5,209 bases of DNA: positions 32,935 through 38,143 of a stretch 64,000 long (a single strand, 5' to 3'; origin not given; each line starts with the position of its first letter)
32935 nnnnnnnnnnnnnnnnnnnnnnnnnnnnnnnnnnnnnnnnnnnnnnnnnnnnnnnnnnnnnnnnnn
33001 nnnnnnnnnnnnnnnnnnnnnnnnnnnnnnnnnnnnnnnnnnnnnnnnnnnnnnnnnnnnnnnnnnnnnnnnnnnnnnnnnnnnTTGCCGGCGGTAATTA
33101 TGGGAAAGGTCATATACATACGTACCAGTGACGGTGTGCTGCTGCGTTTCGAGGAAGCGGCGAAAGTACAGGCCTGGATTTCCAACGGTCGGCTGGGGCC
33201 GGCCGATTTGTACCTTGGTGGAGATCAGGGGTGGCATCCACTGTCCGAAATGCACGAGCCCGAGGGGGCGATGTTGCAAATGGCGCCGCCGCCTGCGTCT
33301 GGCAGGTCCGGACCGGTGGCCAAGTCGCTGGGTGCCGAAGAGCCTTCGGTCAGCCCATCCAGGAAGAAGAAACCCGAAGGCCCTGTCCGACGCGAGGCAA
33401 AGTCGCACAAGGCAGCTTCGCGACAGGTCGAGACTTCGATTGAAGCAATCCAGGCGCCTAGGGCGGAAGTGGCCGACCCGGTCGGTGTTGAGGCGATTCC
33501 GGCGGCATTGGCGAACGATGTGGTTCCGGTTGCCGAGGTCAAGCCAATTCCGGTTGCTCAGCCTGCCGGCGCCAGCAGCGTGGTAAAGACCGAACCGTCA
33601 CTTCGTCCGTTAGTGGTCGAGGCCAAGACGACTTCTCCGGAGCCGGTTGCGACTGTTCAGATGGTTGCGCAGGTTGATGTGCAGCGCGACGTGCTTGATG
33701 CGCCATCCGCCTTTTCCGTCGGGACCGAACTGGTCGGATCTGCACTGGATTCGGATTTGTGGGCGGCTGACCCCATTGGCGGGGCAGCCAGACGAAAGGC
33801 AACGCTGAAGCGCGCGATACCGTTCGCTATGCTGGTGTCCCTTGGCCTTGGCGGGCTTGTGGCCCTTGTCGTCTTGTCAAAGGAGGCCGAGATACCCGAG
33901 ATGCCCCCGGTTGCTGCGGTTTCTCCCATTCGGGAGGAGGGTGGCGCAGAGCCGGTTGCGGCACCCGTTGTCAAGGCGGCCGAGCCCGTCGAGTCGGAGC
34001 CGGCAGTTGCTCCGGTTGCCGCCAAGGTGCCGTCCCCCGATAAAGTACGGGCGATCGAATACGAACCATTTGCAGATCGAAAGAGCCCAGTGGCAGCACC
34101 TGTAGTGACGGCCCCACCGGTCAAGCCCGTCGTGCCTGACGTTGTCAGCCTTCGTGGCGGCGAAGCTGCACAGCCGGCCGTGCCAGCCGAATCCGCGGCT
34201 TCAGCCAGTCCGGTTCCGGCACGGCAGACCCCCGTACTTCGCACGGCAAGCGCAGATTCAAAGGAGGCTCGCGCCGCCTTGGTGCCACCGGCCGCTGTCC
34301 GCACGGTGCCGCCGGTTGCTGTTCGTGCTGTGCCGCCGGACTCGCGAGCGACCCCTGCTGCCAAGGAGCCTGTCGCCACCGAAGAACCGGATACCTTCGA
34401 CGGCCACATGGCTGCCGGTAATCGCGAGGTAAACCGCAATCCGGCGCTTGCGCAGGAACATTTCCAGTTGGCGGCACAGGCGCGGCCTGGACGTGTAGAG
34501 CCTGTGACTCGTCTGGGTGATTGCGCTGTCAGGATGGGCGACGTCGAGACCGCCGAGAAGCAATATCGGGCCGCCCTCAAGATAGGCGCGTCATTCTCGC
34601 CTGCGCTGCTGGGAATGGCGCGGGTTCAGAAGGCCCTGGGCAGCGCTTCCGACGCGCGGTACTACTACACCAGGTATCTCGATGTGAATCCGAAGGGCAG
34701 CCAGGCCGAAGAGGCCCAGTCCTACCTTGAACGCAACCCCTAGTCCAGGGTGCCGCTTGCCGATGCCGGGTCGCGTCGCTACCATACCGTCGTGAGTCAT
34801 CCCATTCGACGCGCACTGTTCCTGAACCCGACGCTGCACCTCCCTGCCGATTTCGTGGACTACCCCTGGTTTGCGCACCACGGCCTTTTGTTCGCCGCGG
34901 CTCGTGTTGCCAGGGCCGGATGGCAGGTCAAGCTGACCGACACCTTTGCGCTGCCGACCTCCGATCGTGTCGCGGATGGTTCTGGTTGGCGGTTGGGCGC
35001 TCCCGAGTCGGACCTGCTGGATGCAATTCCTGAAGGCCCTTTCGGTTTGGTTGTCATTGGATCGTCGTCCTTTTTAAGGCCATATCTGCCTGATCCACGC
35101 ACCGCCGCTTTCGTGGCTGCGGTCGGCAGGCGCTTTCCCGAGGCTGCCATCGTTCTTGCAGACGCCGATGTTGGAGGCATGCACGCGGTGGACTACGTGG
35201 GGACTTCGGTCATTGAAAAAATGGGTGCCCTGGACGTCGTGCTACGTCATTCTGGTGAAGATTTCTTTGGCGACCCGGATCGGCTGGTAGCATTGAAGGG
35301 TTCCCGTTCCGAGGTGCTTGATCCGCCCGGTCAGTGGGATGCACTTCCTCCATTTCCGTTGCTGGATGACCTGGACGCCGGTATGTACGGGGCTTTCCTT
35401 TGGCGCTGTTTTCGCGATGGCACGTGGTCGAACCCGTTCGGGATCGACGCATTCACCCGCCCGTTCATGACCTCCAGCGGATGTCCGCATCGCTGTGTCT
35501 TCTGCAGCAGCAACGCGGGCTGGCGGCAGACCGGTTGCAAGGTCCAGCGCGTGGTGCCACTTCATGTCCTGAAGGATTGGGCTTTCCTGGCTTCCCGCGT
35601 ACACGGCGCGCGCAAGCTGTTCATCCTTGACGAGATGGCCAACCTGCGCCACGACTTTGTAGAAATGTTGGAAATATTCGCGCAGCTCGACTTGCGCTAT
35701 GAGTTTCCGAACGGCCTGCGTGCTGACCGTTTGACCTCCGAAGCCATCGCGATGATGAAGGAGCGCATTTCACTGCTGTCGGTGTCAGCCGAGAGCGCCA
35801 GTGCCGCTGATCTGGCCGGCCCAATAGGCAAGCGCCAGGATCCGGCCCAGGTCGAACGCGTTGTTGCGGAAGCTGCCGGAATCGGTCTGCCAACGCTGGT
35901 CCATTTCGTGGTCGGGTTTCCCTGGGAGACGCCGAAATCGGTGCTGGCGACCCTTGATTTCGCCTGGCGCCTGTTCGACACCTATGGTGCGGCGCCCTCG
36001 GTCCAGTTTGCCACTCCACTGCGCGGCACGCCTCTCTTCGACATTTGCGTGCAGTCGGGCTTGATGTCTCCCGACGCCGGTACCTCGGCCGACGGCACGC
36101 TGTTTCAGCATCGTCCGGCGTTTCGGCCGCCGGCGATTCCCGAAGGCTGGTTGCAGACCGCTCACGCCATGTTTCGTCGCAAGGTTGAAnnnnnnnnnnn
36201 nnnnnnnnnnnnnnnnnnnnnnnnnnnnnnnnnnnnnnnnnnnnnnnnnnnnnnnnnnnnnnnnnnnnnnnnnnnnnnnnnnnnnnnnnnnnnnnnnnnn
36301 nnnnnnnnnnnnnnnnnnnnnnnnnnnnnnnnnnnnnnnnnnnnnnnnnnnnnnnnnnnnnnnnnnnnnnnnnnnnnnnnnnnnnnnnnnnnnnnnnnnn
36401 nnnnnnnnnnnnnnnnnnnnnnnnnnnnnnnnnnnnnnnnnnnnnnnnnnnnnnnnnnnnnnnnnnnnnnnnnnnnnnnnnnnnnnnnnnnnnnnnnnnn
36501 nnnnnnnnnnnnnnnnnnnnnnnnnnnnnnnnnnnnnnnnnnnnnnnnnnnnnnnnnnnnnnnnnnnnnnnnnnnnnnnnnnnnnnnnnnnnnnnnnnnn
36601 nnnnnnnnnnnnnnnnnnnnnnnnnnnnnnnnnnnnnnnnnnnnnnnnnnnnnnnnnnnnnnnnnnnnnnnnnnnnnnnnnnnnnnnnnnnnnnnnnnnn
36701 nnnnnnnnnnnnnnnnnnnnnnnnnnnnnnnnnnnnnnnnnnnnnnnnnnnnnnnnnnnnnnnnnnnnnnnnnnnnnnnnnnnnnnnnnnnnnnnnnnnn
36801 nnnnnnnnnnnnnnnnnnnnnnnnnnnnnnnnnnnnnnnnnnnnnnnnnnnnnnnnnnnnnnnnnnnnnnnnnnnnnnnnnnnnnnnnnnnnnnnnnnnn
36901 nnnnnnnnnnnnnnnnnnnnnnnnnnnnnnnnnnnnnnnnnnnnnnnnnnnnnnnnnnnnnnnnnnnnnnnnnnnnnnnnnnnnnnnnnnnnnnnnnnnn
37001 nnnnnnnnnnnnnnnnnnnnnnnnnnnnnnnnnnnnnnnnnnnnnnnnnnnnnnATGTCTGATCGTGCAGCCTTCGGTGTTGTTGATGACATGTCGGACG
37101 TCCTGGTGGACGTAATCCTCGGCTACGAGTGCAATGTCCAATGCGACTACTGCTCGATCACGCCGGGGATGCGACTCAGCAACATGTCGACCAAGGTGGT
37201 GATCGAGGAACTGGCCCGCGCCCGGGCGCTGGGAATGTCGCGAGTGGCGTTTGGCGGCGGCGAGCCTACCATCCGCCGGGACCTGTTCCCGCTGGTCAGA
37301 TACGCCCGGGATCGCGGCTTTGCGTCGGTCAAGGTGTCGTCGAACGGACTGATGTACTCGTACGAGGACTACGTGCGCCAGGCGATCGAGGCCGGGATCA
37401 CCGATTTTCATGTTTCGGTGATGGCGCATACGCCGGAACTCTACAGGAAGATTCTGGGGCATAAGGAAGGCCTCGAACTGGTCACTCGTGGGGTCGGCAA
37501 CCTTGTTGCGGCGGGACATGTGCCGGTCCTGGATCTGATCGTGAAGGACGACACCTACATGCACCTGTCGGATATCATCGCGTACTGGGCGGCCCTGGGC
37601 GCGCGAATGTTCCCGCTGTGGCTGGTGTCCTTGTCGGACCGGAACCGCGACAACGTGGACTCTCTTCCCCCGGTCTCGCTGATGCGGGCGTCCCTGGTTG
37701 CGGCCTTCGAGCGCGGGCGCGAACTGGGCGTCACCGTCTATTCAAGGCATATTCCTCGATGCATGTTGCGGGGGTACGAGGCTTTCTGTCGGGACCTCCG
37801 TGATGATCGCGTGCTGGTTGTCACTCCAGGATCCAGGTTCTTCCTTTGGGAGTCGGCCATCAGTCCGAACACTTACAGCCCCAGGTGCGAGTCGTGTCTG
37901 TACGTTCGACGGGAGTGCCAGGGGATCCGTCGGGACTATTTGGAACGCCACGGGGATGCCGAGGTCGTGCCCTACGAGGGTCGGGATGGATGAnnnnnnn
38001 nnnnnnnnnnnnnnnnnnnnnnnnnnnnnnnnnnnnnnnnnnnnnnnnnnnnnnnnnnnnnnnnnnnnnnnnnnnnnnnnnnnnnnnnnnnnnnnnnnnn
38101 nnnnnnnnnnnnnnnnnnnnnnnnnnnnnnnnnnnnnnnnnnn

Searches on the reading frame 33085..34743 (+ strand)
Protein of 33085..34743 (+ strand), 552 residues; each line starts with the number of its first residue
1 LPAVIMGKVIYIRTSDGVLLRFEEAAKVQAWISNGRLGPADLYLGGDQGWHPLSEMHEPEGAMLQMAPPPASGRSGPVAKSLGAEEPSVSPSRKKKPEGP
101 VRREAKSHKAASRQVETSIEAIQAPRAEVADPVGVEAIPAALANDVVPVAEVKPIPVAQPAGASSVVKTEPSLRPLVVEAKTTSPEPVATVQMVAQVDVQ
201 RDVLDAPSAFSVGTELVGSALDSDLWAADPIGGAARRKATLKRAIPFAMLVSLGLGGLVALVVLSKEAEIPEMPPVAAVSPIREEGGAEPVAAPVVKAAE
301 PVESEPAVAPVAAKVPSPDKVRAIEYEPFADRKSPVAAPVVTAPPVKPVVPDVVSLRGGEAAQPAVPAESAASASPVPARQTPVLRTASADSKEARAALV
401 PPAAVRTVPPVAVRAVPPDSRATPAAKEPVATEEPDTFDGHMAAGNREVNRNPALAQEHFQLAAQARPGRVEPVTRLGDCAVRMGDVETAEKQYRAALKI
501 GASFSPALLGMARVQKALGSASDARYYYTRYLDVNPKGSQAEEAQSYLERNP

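Call 11: search_protein_families(library=pfam, proteins=[window:33085-34743:+], max_evalue=0.001)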
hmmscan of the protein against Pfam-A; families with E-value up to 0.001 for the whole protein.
window:33085-34743:+ (552 aa): 4 families
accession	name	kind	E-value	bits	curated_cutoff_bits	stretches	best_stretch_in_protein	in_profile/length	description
PF14559.12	TPR_19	-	4.8e-06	27.3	25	0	452-499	6-53/68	Tetratricopeptide repeat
PF07719.23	TPR_2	-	4e-05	23.9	27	0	476-500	6-30/34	Tetratricopeptide repeat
PF13428.12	TPR_14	-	0.00053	20.9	23.5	0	476-513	6-43/44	Tetratricopeptide repeat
PF13432.12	TPR_16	-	0.00081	20.2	32.7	0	476-534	2-60/65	Tetratricopeptide repeat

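Call 53: search_protein_families(library=padloc, proteins=[window:33100-34743:+], max_evalue=0.001)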
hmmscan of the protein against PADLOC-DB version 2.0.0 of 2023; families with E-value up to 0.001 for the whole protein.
window:33100-34743:+ (547 aa): 0 families

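Call 73: search_protein_families(library=pfam, proteins=[window:33100-34743:+], max_evalue=0.05)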
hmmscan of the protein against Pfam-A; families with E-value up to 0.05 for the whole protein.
window:33100-34743:+ (547 aa): 9 families
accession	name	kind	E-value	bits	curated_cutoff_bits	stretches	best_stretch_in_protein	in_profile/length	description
PF14559.12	TPR_19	-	3.4e-06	27.7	25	2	447-494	6-53/68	Tetratricopeptide repeat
PF07719.23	TPR_2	-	3.8e-05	23.9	27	0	471-495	6-30/34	Tetratricopeptide repeat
PF13428.12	TPR_14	-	0.00051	20.9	23.5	0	471-508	6-43/44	Tetratricopeptide repeat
PF13432.12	TPR_16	-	0.00079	20.3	32.7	1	471-529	2-60/65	Tetratricopeptide repeat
PF00515.34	TPR_1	-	0.0055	16.9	27.8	0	471-495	6-30/34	Tetratricopeptide repeat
PF13424.12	TPR_12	-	0.0081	16.8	30.1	1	471-529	8-74/77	Tetratricopeptide repeat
PF13174.12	TPR_6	-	0.014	16.5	26.3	0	502-532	2-32/33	Tetratricopeptide repeat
PF13181.12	TPR_8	-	0.016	15.8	25.7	0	471-495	6-30/34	Tetratricopeptide repeat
PF25060.1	ARM_TT21_2nd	-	0.032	14.1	27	1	445-522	33-112/270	Tetratricopeptide repeat protein 21 second ARM domain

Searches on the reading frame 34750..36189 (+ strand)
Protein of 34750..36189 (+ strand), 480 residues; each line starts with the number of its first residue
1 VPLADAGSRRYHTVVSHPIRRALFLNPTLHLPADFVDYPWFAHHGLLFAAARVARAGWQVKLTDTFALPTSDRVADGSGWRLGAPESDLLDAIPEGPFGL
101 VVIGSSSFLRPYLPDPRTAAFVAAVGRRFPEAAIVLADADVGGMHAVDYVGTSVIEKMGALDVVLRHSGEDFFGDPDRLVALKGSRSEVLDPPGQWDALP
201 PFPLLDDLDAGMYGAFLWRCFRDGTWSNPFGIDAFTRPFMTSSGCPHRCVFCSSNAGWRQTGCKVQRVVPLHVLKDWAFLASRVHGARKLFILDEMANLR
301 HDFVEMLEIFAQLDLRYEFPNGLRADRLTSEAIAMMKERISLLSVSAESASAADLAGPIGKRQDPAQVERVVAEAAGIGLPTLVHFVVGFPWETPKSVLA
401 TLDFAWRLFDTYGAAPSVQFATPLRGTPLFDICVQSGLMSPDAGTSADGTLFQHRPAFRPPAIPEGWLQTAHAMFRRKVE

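Call 49: search_solved_structures(query=window:34750-36189:+, max_evalue=1)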
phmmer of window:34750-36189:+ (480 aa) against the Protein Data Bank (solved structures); distinct sequences matched with E-value up to 1: 4.
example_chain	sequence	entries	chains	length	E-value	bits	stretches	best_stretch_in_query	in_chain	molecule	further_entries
6fd2_B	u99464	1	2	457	1.8e-05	26.8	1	242-441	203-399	Putative apramycin biosynthetic oxidoreductase 4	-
2iwt_A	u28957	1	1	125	0.58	11.9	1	265-323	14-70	THIOREDOXIN H ISOFORM 2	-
2vlt_A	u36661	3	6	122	0.66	11.8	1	265-323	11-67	THIOREDOXIN H ISOFORM 2.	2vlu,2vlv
9ccb_A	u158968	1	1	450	0.7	11.7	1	240-431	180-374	Radical SAM core domain-containing protein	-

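Call 73: search_protein_families(library=pfam, proteins=[window:34750-36189:+], max_evalue=0.05)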
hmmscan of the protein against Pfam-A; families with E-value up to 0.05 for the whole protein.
window:34750-36189:+ (480 aa): 1 family
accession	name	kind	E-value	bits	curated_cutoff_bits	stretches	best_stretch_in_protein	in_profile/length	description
PF04055.27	Radical_SAM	-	1.5e-12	48.4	29.5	1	241-405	3-166/166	Radical SAM superfamily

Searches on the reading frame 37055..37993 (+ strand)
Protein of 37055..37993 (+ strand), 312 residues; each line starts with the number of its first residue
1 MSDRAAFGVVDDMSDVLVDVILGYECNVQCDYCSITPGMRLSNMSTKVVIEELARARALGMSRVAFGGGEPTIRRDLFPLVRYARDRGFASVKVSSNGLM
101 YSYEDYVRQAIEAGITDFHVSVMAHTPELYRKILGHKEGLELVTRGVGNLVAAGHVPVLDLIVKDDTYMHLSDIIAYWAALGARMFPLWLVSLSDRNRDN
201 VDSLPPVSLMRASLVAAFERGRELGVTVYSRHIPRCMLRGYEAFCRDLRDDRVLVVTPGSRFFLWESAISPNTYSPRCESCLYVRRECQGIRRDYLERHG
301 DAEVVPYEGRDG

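Call 7: search_protein_families(library=pfam, proteins=[window:37055-37993:+], max_evalue=0.01)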
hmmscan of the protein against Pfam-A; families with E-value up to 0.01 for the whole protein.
window:37055-37993:+ (312 aa): 1 family
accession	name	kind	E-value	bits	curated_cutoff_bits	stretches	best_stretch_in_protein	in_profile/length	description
PF04055.27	Radical_SAM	-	2.5e-18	67.3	29.5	1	21-163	2-149/166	Radical SAM superfamily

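Call 8: search_protein_families(library=ncbifam, proteins=[window:37055-37993:+], max_evalue=0.01)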
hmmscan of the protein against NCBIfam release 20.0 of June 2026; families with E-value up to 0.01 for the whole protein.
window:37055-37993:+ (312 aa): 43 families (the best 25 are shown)
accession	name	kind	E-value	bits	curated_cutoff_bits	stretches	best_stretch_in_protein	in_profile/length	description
TIGR02668.1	moaA_archaeal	equivalog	3.2e-19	69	325.25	1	21-179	15-174/303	GTP 3',8-cyclase MoaA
NF038332.1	rSAM_rare_HxsC4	exception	6e-19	68.4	500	1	18-238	16-244/335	radical SAM protein HxsC4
NF001199.0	PRK00164.2-1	equivalog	1.8e-18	66.8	231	1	22-179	18-176/308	GTP 3',8-cyclase MoaA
TIGR02109.1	PQQ_syn_pqqE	equivalog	5.8e-16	58.4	381.35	1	21-188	12-179/358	pyrroloquinoline quinone biosynthesis protein PqqE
TIGR03962.1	mycofact_rSAM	equivalog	6.6e-15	55.1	265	1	22-205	18-199/339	mycofactocin radical SAM maturase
NF045574.1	sacti_mat_StsB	exception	1.3e-14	53.9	625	1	25-185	105-263/466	StsB family radical SAM/SPASM domain sactipeptide maturase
TIGR02666.1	moaA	equivalog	2.7e-14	52.9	284.05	1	25-175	19-177/336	GTP 3',8-cyclase MoaA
NF045646.2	rSAM_Se_TrsS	equivalog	3.9e-14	52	490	1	24-153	94-225/441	radical SAM (seleno)protein TrsS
TIGR04545.1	rSAM_ahbD_hemeb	equivalog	6.8e-14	52.1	500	1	22-200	6-184/339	heme b synthase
TIGR04347.1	pseudo_SAM_Halo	equivalog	1.4e-13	50.9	525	1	24-201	46-222/390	TIGR04347 family pseudo-SAM/SPASM protein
TIGR04055.1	rSAM_NirJ2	equivalog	2.2e-13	50.4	500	1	25-192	9-175/326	putative heme d1 biosynthesis radical SAM protein NirJ2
TIGR04317.1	W_rSAM_matur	equivalog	9.9e-13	47.9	380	1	22-139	10-126/349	tungsten cofactor oxidoreductase radical SAM maturase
NF045702.1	rSAM_GDGT_ether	equivalog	1.4e-12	47.1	450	1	15-177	85-252/486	tetraether lipid synthase Tes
TIGR04303.1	GeoRSP_rSAM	equivalog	2.5e-12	47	400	1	22-202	11-191/325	GeoRSP system radical SAM/SPASM protein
TIGR03977.1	rSAM_pair_HxsC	equivalog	5.1e-12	45.3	267.9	1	21-179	30-191/292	His-Xaa-Ser system radical SAM maturase HxsC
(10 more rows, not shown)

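Call 13: find_encoding_contigs(protein=window:37055-37993:+, flank=10000, max_places=6)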
Protein window:37055-37993:+ (312 aa): 14 contigs read that carry it; 6 places shown.
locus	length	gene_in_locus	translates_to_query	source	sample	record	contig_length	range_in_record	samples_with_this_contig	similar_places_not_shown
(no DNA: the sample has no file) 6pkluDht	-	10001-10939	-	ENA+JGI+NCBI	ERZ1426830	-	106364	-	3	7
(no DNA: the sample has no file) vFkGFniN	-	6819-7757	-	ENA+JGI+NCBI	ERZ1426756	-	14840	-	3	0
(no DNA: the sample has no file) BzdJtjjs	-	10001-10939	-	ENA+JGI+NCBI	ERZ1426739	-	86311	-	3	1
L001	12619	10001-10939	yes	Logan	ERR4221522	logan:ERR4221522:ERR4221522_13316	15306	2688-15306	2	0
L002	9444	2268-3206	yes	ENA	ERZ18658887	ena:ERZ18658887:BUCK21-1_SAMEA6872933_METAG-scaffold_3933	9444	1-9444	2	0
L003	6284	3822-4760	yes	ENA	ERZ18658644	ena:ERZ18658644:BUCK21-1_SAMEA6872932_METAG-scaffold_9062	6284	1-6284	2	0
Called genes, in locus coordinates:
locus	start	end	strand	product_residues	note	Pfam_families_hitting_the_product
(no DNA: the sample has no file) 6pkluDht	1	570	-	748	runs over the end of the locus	PF02412:TSP_3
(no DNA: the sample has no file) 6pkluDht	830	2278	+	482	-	PF04734:Ceramidase_alk (weak)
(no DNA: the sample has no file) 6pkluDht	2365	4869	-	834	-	PF13491:FtsK_4TM, PF17854:FtsK_alpha, PF01580:FtsK_SpoIIIE, PF09397:FtsK_gamma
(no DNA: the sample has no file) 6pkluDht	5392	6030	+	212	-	-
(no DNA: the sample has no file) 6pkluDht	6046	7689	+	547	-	PF14559:TPR_19 (faint)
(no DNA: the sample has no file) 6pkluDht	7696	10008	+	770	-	PF04055:Radical_SAM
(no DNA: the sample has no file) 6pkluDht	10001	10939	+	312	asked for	PF04055:Radical_SAM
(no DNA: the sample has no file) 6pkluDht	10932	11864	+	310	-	PF13489:Methyltransf_23 (weak), PF08241:Methyltransf_11, PF08242:Methyltransf_12 (weak), PF13649:Methyltransf_25 (weak)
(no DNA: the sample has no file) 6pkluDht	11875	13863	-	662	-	PF00027:cNMP_binding, PF05157:MshEN, PF00437:T2SSE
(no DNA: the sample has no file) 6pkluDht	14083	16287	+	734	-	PF00884:Sulfatase, PF16347:SGSH_C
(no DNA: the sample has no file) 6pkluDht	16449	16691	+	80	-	PF04014:MazE_antitoxin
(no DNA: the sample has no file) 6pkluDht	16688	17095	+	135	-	PF01850:PIN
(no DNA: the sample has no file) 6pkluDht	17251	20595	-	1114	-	-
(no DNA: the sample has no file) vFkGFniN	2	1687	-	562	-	?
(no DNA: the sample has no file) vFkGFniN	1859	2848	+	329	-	-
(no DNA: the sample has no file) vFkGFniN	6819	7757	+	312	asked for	PF04055:Radical_SAM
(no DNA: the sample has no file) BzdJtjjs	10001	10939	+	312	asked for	PF04055:Radical_SAM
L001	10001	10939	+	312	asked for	PF04055:Radical_SAM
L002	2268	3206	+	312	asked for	PF04055:Radical_SAM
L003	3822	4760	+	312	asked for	PF04055:Radical_SAM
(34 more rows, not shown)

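Call 53: search_protein_families(library=padloc, proteins=[window:37055-37993:+], max_evalue=0.001)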
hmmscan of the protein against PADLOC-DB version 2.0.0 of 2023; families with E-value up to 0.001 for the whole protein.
window:37055-37993:+ (312 aa): 2 families
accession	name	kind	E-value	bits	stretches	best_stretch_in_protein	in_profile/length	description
PDLC02903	pVip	-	7.2e-11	40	1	23-133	7-111/257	Viperins not associated with kinases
PDLC02904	pVip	-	3.6e-10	37.8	1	22-100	9-87/262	Viperins associated with kinases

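Call 88: search_protein_representatives(protein=window:37055-37993:+)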
Query: 312 residues. Proteins with E-value up to 0.001 (for the whole library): 10627; up to 1e-10: 2159; up to 1e-30: 93. The best 150 are listed.
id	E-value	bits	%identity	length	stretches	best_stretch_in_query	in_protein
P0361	4.5e-130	449.9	66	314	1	11-305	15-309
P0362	6.7e-89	314.7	50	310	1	11-307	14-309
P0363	9.1e-84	297.8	35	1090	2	17-307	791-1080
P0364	8.2e-71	255.3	48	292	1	18-307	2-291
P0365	2.5e-69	250.4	62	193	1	123-307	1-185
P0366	6.6e-63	229.3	44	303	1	17-304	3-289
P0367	5.3e-61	223.0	40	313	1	17-308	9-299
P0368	5.4e-58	213.2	30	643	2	17-307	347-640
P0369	1.0e-57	212.2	40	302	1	17-306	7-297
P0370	1.9e-57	211.4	38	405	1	17-309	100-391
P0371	3.4e-55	204.0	25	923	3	16-307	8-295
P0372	6.1e-55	203.2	37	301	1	17-304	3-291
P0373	2.6e-54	201.1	24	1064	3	21-307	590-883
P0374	3.1e-54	200.8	30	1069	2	16-307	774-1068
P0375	4.5e-54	200.3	24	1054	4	17-307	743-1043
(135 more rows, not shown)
